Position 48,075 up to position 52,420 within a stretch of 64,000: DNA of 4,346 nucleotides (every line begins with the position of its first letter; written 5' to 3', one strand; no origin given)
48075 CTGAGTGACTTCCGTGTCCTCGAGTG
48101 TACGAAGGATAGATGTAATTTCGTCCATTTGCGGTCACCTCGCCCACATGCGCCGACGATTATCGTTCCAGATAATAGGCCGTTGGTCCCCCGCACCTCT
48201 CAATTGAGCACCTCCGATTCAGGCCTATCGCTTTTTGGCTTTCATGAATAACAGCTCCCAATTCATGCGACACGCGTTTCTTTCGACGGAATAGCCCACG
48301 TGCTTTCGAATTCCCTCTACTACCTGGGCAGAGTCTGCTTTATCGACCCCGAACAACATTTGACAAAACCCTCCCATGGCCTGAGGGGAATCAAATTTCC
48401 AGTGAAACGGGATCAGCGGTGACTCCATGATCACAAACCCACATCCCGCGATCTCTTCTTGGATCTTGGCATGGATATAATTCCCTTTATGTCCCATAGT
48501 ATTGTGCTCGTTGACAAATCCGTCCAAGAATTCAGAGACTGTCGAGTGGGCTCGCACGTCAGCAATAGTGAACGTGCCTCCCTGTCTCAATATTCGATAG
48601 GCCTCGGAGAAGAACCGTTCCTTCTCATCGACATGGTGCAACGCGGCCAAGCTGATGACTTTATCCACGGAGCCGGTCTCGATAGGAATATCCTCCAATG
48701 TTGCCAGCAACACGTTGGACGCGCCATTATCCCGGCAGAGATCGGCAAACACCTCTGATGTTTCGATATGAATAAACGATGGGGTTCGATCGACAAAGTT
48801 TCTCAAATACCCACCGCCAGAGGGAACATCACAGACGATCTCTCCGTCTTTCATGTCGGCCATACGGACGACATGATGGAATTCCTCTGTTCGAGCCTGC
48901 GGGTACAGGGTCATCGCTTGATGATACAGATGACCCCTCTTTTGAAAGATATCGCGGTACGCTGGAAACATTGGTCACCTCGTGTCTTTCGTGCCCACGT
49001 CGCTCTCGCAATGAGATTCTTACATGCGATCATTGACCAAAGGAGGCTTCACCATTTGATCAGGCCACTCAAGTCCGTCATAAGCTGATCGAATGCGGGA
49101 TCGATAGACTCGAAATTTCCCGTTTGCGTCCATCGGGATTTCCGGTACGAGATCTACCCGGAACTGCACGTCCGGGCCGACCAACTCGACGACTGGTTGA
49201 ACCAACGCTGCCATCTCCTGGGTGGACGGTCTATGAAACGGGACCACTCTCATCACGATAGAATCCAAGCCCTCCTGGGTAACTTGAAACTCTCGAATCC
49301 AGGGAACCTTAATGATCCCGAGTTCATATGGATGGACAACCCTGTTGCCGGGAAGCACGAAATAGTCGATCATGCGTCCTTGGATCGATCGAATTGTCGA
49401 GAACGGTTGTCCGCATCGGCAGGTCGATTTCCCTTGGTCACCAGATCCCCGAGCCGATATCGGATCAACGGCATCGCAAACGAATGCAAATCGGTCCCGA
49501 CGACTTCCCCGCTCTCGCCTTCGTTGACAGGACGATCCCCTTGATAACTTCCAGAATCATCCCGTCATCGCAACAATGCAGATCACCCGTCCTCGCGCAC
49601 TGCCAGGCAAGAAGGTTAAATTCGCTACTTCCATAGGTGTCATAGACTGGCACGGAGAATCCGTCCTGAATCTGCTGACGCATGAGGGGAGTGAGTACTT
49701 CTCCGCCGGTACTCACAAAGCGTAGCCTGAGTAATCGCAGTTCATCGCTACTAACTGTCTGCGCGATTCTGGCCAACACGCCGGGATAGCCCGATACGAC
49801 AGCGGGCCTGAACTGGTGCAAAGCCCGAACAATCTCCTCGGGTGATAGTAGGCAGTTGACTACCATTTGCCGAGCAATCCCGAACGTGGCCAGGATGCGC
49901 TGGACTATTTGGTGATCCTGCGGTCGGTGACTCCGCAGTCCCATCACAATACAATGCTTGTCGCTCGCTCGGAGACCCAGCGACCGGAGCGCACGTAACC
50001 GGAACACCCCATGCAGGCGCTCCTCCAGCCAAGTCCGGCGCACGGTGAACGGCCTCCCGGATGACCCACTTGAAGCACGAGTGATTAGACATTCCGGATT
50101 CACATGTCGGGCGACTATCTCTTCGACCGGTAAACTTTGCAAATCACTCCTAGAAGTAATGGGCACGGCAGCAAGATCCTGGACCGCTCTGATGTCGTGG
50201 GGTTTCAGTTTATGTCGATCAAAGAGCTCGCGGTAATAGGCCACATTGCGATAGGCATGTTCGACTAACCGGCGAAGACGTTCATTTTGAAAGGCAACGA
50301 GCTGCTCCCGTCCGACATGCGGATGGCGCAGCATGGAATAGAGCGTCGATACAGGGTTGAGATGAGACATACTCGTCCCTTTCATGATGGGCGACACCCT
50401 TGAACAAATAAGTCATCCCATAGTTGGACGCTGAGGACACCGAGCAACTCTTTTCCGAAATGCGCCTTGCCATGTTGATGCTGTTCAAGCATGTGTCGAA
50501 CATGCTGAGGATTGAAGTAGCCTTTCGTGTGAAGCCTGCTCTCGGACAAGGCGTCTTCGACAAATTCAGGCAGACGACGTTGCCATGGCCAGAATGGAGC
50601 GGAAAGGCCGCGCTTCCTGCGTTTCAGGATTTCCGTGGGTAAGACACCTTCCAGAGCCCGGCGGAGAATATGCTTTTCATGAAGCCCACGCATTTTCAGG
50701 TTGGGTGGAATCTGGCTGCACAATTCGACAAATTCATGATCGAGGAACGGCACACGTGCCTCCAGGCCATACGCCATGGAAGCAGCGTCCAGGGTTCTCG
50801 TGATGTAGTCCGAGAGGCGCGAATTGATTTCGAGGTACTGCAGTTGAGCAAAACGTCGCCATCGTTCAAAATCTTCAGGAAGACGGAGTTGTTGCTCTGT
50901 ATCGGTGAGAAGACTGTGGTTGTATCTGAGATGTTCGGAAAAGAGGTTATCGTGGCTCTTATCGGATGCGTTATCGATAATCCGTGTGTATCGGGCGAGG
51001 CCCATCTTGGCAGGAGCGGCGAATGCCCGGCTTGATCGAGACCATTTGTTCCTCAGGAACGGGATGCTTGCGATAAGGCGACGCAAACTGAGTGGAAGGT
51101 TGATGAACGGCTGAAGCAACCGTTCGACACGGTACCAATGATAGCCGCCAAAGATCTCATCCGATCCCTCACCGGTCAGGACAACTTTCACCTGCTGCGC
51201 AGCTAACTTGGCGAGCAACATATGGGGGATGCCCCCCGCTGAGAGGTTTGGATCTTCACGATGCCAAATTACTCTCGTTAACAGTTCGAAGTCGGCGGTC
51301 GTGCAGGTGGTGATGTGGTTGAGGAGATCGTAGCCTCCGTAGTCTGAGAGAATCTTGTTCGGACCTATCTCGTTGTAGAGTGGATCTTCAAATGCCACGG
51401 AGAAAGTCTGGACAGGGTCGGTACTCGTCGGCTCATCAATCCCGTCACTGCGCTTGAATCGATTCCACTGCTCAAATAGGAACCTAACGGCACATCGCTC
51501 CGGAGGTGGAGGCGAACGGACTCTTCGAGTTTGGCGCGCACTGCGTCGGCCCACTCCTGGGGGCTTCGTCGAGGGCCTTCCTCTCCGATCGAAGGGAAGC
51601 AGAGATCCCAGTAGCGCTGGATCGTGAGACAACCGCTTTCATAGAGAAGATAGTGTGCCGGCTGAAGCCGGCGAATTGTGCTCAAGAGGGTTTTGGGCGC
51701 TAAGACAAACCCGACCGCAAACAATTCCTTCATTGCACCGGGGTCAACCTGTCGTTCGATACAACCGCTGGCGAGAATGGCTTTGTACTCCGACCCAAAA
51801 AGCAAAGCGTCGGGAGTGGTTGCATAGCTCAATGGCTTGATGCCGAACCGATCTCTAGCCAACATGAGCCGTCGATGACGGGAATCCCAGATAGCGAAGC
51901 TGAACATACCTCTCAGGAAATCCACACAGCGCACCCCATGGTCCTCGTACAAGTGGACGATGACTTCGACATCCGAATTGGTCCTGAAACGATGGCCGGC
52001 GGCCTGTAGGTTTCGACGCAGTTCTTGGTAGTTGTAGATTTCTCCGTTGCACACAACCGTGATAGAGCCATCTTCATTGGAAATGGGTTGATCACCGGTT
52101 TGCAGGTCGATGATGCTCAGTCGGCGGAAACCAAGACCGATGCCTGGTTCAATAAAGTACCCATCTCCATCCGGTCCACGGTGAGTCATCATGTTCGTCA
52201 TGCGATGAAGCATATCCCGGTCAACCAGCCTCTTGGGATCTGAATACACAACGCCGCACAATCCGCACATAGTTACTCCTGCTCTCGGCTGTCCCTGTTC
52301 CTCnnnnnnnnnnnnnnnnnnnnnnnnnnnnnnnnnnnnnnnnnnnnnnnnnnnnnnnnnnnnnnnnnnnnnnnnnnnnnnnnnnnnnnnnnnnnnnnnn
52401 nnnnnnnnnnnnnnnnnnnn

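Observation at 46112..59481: Eleven-gene NRPS-independent multi-ligase cluster with no recognisable scaffold, carrier or export gene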

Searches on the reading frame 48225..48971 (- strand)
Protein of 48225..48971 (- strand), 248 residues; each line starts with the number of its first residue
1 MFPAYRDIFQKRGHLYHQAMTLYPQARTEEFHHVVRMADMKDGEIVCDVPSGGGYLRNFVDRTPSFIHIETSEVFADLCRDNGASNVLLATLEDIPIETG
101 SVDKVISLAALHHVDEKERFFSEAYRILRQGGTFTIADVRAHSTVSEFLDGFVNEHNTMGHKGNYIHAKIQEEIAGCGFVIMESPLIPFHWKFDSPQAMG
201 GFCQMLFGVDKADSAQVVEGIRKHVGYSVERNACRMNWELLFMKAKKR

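Call 5: search_protein_families(library=pfam, proteins=[window:48225-48971:-], max_evalue=0.01)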
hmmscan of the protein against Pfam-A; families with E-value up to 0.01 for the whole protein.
window:48225-48971:- (248 aa): 7 families
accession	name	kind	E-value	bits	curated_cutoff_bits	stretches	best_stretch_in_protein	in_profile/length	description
PF08241.18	Methyltransf_11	-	1.2e-14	55.1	21.2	1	51-135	5-94/95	Methyltransferase domain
PF13649.12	Methyltransf_25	-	2.2e-09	38.3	27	1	46-132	1-97/97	Methyltransferase domain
PF05148.21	Methyltransf_8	-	7e-07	29.8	27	1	85-163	106-180/219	Hypothetical methyltransferase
PF13847.12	Methyltransf_31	-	7.1e-07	29.5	27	1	78-147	47-117/145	Methyltransferase domain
PF02353.26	CMAS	-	8.3e-06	25.7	27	1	20-144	41-172/273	Mycolic acid cyclopropane synthetase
PF08242.18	Methyltransf_12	-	5.5e-05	24.3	30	1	65-134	22-98/98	Methyltransferase domain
PF13489.12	Methyltransf_23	-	0.0031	17.7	27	1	36-143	15-123/164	Methyltransferase domain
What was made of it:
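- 48225..48971 (-): SAM-dependent methyltransferase MT-b (intact). Methyltransf_11 at 55 bits (call 5).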

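Call 7: search_protein_families(library=ncbifam, proteins=[window:48225-48971:-], max_evalue=0.01)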
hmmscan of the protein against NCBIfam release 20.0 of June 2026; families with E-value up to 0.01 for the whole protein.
window:48225-48971:- (248 aa): 15 families
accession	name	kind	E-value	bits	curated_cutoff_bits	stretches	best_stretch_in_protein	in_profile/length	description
NF008823.0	PRK11873.1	subfamily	5.8e-13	49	263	1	37-146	72-191/272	arsenite methyltransferase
NF045667.1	MTase_DVU1556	equivalog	1.3e-10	41.1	155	1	33-181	13-162/213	DVU_1556 family methyltransferase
NF045823.1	PthPhpthDimycoMt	equivalog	3.1e-09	36.4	300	1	29-148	54-178/256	phthiotriol/phenolphthiotriol dimycocerosates methyltransferase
TIGR02072.1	BioC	equivalog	6.6e-08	32.7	184.95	1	44-198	36-190/244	malonyl-ACP O-methyltransferase BioC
NF045825.1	FAmtase_mtf2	equivalog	1e-06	28.2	400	1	32-148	49-170/248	fatty-acid O-methyltransferase Mtf2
NF041675.1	sarc_dimgly_tmase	equivalog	3e-06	27.4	550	1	87-141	120-174/278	sarcosine/dimethylglycine N-methyltransferase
NF041537.1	ArsM_AhpD_UU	exception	6.7e-06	25.1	510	1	91-140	135-184/345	arsenite methyltransferase/AhpD domain selenoprotein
NF040539.1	AST_met_ArsM_2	exception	3.6e-05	23.8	240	1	88-149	115-176/262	putative arsinothricin biosynthesis methyltransferase ArsM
NF047649.1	MTase_UXPK_star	exception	7.2e-05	21.9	460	1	87-139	132-184/283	methyltransferase/UXPK-star double selenoprotein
NF041536.1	ArsM_DUF2284_UU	exception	9e-05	21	575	1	90-144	134-188/459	arsenite methyltransferase/DUF2284 domain selenoprotein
NF040538.1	methyl_ArsM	equivalog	0.00021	20.6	500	1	97-147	167-219/356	arsinothricin biosynthesis methyltransferase ArsM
NF007610.0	PRK10258.1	equivalog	0.00026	20.4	342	1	33-143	33-145/251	malonyl-ACP O-methyltransferase BioC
NF008686.0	PRK11705.1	equivalog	0.00054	19.1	400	1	16-143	142-272/383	cyclopropane fatty acyl phospholipid synthase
NF040703.1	cyclopro_CfaB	exception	0.0013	17.6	650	1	20-152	137-274/393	C17 cyclopropane fatty acid synthase CfaB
NF043040.1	corrin_prot_MT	hypoth_equivalog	0.0039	16.7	180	0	12-146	11-158/216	corrinoid protein-associated methyltransferase CpaM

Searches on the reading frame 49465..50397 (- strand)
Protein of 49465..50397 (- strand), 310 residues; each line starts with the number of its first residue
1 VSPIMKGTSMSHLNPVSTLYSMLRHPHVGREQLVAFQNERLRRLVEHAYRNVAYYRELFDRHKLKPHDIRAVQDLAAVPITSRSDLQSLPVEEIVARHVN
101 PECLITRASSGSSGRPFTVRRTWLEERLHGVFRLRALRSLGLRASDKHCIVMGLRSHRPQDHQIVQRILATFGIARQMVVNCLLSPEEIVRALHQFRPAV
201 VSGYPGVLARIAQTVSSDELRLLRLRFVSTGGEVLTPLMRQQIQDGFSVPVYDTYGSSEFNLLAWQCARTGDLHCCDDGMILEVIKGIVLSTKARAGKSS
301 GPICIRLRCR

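Call 5: search_protein_families(library=pfam, proteins=[window:49465-50397:-], max_evalue=0.01)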
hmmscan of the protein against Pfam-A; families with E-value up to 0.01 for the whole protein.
window:49465-50397:- (310 aa): 1 family
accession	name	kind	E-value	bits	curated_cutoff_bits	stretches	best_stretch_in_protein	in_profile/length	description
PF00501.34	AMP-binding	-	2.9e-06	26.8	29.9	1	184-264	243-328/384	AMP-binding enzyme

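Call 7: search_protein_families(library=ncbifam, proteins=[window:49465-50397:-], max_evalue=0.01)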
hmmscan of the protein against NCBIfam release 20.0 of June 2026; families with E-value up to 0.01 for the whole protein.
window:49465-50397:- (310 aa): 12 families
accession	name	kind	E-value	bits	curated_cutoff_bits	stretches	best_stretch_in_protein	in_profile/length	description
NF041878.1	paak_haloarch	equivalog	5.9e-22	77.8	700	1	28-285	8-265/427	phenylacetate--CoA ligase PaaK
NF045666.1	DVU1553_fam_AMP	equivalog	1e-21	77.4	300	1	24-286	14-272/331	DVU_1553 family AMP-dependent CoA ligase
TIGR02155.1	PA_CoA_ligase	equivalog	3.3e-19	68.7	646.3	1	29-260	4-232/422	phenylacetate--CoA ligase PaaK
TIGR03335.1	F390_ftsA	equivalog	5.6e-15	55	458.7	1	30-284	11-264/445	coenzyme F390 synthetase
NF053551.1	FlxY_rubin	equivalog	2.9e-13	49.3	520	1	31-121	7-95/424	flexirubin biosynthesis putative acyl-CoA ligase FlxY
TIGR02304.1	aden_form_hyp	equivalog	5.5e-06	25.6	251.9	1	187-279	177-266/430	F390 synthetase-related protein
NF041217.1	BagE_FevW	exception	5.7e-06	25.5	800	1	212-285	183-253/424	bagremycin/ferroverdin synthetase BagE/FevW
NF004837.0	PRK06187.1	subfamily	1.5e-05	23.4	476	1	171-260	234-323/531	long-chain-fatty-acid--CoA ligase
NF004716.0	PRK06060.1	equivalog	4.5e-05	21.8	1228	1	179-260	217-298/705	p-hydroxybenzoic acid--AMP ligase FadD22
TIGR01923.1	menE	equivalog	0.00026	20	330.15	1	107-260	119-260/442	o-succinylbenzoate--CoA ligase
NF006754.0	PRK09274.1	equivalog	0.0016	16.6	478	1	185-259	251-327/555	fatty acid CoA ligase family protein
TIGR02262.1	benz_CoA_lig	subfamily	0.0032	16.3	375.25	1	109-262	169-317/508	benzoate-CoA ligase family protein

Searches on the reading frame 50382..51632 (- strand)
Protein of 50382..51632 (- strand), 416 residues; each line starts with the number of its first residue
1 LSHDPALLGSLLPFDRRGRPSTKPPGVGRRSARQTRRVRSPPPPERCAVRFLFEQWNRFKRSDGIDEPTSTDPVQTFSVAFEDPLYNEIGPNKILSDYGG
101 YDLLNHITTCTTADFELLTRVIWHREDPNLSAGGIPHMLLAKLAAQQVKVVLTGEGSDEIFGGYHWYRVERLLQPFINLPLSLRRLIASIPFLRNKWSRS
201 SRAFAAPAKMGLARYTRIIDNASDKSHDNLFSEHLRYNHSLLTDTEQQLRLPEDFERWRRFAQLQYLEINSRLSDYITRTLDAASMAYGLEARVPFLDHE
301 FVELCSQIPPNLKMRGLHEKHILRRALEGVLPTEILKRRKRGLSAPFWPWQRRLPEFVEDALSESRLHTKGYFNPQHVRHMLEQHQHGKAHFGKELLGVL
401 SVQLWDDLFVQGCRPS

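Call 5: search_protein_families(library=pfam, proteins=[window:50382-51632:-], max_evalue=0.01)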
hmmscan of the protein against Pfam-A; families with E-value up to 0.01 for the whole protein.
window:50382-51632:- (416 aa): 1 family
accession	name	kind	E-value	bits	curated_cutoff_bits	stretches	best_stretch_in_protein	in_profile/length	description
PF00733.27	Asn_synthase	-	1e-73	249.5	21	1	71-406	42-353/354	Asparagine synthase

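Call 7: search_protein_families(library=ncbifam, proteins=[window:50382-51632:-], max_evalue=0.01)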
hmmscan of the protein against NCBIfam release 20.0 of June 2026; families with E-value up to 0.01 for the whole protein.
window:50382-51632:- (416 aa): 6 families
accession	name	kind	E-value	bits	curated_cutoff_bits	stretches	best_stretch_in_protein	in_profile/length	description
TIGR03108.1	eps_aminotran_1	hypoth_equivalog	2.2e-53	181.9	816.9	1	70-401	282-620/628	XrtA/PEP-CTERM system amidotransferase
TIGR01536.1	asn_synth_AEB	equivalog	8.3e-47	160.3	267.1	1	71-342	277-516/517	asparagine synthase (glutamine-hydrolyzing)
TIGR03104.1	trio_amidotrans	equivalog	3.6e-32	111.4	570.1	2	274-397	453-577/589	N-acetylglutaminylglutamine amidotransferase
NF006949.0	PRK09431.1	equivalog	1e-29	103.5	499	2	281-373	389-484/554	asparagine synthase B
NF033535.1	lass_lactam_cya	exception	1.7e-15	56.6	525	1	226-389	482-645/668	lasso peptide isopeptide bond-forming cyclase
NF033561.1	macrolact_Ik_Al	subfamily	1e-07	31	300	1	287-405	436-554/561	albusnodin/ikarugamycin family macrolactam cyclase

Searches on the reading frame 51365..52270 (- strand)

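Call 5: search_protein_families(library=pfam, proteins=[window:51365-52270:-], max_evalue=0.01)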
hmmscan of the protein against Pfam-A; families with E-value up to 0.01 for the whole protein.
window:51365-52270:- (301 aa): 4 families
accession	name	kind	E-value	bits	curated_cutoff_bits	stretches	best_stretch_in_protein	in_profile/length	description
PF13537.11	GATase_7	-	1.1e-47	161.5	25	1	49-167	2-123/123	Glutamine amidotransferase domain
PF13522.11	GATase_6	-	2.8e-42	144.2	27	1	33-161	1-130/130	Glutamine amidotransferase domain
PF00733.27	Asn_synthase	-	1.1e-12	48.7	21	1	244-284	2-42/354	Asparagine synthase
PF12481.13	DUF3700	-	0.0013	18.7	27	1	116-171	126-181/228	Aluminium induced protein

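Call 7: search_protein_families(library=ncbifam, proteins=[window:51365-52270:-], max_evalue=0.01)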
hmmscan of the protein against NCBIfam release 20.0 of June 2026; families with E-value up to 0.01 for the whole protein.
window:51365-52270:- (301 aa): 9 families
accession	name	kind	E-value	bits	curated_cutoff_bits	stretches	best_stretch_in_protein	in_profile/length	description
TIGR03108.1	eps_aminotran_1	hypoth_equivalog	8.4e-100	335.2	816.9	1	1-282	1-281/628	XrtA/PEP-CTERM system amidotransferase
TIGR01536.1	asn_synth_AEB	equivalog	1e-89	302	267.1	1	2-284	1-277/517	asparagine synthase (glutamine-hydrolyzing)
TIGR03104.1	trio_amidotrans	equivalog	5e-78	262.8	570.1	1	1-281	1-282/589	N-acetylglutaminylglutamine amidotransferase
NF006949.0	PRK09431.1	equivalog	4.1e-63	213.8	499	2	1-168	1-168/554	asparagine synthase B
NF033535.1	lass_lactam_cya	exception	2.9e-57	194.7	525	1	1-279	1-276/668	lasso peptide isopeptide bond-forming cyclase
TIGR01134.1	purF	equivalog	7.1e-14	52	350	1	60-182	84-216/432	amidophosphoribosyltransferase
TIGR01135.1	glmS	equivalog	1e-11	44.1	418.05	1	62-167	86-199/607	glutamine--fructose-6-phosphate transaminase (isomerizing)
NF001484.0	PRK00331.1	subfamily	1.3e-11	43.6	381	1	62-166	87-199/601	isomerizing glutamine--fructose-6-phosphate transaminase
NF033561.1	macrolact_Ik_Al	subfamily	2.6e-05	23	300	1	125-285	83-237/561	albusnodin/ikarugamycin family macrolactam cyclase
